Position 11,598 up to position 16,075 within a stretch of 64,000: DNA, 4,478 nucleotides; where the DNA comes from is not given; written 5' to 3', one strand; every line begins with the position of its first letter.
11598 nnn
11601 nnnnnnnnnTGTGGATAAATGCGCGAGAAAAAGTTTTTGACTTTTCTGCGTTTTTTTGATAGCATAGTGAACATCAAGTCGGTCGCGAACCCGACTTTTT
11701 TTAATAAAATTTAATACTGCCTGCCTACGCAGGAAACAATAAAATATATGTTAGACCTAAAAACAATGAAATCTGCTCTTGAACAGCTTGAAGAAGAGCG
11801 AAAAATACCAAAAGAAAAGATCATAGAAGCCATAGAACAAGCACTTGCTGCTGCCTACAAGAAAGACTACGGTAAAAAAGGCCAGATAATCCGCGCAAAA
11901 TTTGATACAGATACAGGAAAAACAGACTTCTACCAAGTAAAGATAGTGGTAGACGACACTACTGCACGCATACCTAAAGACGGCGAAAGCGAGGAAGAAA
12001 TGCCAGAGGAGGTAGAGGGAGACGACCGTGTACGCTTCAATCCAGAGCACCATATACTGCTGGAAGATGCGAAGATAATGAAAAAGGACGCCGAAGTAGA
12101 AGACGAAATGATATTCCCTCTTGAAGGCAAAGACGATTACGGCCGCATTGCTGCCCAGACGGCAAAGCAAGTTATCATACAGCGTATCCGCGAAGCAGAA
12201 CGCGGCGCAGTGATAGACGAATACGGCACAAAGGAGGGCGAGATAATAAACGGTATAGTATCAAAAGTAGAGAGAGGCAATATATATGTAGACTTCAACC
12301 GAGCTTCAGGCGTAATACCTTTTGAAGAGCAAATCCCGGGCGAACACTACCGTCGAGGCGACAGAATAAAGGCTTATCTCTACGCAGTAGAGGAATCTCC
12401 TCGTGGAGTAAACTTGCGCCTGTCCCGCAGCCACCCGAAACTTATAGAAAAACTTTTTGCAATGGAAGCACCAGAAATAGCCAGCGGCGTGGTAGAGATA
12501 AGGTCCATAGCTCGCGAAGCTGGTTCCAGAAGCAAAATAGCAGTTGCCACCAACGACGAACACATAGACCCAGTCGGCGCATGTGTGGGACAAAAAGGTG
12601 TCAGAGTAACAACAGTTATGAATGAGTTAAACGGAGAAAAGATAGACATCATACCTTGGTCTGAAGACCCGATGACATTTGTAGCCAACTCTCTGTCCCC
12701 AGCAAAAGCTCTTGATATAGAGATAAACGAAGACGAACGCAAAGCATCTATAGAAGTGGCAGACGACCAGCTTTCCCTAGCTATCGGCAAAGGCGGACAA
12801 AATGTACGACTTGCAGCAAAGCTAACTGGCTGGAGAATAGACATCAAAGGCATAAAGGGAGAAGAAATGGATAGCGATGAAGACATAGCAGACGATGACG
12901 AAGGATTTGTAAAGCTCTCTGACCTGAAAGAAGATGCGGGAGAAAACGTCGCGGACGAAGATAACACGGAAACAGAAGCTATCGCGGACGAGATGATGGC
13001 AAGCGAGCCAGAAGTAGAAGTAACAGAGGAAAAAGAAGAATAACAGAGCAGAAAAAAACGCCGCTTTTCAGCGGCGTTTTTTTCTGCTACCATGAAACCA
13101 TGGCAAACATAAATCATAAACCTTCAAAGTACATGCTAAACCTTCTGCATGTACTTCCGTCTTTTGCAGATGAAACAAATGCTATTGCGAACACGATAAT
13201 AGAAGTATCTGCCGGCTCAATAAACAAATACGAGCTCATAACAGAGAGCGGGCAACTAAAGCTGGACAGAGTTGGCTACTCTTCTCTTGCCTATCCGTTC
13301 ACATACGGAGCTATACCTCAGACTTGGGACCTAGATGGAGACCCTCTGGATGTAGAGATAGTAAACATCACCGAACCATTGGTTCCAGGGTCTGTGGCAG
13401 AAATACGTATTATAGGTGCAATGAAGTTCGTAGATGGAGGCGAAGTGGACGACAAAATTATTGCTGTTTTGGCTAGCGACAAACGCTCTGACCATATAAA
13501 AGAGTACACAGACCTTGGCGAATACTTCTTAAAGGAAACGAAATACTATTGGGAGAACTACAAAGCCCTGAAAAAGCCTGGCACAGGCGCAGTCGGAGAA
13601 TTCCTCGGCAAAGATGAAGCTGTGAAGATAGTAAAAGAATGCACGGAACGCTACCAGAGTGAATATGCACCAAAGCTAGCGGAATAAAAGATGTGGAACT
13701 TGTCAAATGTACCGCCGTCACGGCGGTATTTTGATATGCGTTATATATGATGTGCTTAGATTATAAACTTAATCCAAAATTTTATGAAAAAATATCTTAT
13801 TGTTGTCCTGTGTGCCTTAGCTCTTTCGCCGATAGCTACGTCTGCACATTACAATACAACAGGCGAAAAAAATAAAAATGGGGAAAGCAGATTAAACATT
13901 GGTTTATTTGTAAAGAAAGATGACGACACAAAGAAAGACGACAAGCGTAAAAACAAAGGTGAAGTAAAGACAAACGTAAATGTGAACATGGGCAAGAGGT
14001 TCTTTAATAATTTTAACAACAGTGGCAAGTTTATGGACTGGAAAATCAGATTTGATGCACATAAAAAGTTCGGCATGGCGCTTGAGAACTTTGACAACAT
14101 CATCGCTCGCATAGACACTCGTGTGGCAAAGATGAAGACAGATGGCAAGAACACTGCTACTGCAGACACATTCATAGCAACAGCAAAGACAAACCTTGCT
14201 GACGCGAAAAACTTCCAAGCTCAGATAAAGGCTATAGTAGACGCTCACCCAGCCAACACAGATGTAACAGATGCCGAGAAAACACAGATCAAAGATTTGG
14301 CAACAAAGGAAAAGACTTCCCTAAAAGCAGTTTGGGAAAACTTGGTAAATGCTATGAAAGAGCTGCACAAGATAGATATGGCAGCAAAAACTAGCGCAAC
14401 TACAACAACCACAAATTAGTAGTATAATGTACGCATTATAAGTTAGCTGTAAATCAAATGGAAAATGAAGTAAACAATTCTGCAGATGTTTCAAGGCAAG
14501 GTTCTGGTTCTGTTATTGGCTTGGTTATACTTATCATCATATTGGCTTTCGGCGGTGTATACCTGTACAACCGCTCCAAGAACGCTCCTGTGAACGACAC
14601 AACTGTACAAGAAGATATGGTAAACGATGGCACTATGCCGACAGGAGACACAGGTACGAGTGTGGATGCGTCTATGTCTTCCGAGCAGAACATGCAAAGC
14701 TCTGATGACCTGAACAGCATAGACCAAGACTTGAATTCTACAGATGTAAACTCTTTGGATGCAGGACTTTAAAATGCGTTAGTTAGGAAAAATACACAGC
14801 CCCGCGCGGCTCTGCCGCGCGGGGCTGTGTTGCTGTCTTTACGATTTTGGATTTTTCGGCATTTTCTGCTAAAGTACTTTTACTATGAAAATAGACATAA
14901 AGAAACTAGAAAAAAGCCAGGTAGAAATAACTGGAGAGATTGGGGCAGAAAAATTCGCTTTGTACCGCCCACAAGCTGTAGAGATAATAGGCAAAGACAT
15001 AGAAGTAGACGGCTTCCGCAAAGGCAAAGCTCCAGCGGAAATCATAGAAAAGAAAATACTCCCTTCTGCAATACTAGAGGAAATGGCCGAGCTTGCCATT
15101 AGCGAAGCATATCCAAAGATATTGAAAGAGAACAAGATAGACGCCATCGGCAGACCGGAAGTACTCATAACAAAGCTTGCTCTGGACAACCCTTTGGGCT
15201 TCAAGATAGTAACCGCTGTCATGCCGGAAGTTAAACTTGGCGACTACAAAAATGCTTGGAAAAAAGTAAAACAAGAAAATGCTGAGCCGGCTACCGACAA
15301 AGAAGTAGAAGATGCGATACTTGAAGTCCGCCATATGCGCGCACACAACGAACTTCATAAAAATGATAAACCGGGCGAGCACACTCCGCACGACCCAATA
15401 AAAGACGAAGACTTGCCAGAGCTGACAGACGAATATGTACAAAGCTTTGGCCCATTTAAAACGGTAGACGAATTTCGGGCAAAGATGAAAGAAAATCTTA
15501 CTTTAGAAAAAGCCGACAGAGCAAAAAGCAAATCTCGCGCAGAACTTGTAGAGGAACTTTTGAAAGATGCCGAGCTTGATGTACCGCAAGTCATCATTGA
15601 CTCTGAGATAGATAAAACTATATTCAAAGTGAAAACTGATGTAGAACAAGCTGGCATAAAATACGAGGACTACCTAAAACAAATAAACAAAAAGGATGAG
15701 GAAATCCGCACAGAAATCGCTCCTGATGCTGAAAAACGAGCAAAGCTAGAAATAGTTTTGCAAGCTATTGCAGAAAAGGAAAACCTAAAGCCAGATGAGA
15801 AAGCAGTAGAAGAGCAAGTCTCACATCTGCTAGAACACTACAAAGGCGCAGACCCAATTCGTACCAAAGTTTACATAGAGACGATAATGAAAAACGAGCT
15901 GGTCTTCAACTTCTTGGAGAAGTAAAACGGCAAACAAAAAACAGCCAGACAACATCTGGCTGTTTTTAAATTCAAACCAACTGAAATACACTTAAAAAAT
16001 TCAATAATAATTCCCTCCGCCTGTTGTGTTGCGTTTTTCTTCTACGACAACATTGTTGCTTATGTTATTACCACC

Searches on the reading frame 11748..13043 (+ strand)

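Call 20: search_protein_families(library=pfam, proteins=[window:11748-13043:+], max_evalue=0.00001)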
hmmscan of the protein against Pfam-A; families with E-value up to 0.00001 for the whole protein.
window:11748-13043:+ (431 aa): 3 families
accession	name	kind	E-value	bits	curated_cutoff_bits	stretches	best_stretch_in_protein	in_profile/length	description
PF08529.16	NusA_N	-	4.1e-31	108.1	23.8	1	8-152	3-118/119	NusA N-terminal domain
PF13184.12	KH_5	-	9.1e-30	103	27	1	258-326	1-69/69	NusA-like KH domain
PF00575.29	S1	-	6.3e-09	36.5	22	1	162-223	3-71/74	S1 RNA binding domain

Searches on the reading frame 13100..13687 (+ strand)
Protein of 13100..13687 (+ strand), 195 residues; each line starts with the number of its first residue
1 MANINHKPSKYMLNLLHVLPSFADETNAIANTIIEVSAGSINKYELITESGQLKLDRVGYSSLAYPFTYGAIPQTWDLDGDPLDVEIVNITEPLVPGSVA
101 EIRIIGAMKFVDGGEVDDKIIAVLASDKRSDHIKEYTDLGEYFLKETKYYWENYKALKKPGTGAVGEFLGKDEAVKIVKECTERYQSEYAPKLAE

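Call 20: search_protein_families(library=pfam, proteins=[window:13100-13687:+], max_evalue=0.00001)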
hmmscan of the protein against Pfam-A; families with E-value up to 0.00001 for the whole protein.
window:13100-13687:+ (195 aa): 1 family
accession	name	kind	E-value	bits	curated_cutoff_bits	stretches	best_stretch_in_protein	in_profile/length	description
PF00719.24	Pyrophosphatase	-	4.8e-47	160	23.5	1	33-186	2-153/153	Inorganic pyrophosphatase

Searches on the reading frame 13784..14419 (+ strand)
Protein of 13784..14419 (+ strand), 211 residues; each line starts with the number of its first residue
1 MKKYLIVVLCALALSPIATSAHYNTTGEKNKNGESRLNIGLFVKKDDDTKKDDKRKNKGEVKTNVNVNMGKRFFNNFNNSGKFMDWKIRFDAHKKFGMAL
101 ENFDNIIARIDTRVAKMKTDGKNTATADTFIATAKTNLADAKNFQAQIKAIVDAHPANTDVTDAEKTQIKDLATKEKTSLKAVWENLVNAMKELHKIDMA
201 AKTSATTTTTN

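Call 21: search_protein_families(library=pfam, proteins=[window:13784-14419:+], max_evalue=0.00001)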
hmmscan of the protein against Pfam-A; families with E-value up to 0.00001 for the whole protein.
window:13784-14419:+ (211 aa): 0 families

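Call 45: search_protein_families(library=pfam, proteins=[window:13784-14419:+], max_evalue=0.05)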
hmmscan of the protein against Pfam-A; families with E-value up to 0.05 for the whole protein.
window:13784-14419:+ (211 aa): 2 families
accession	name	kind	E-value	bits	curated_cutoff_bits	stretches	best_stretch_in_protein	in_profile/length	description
PF04518.17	Effector_1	-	0.0015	18.2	23.8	1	131-200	195-264/371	Effector from type III secretion system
PF24188.1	DUF7416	-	0.048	13.8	27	0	178-200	43-65/69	Family of unknown function (DUF7416)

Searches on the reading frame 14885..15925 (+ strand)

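Call 21: search_protein_families(library=pfam, proteins=[window:14885-15925:+], max_evalue=0.00001)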
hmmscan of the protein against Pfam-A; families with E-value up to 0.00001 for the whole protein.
window:14885-15925:+ (346 aa): 2 families
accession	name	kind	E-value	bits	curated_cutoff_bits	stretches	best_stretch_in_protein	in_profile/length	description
PF05697.18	Trigger_N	-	4.8e-30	105.2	22.2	1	1-145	1-141/144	Bacterial trigger factor protein (TF)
PF05698.19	Trigger_C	-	1.2e-23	84.4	22.7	1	193-328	1-135/162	Bacterial trigger factor protein (TF) C-terminus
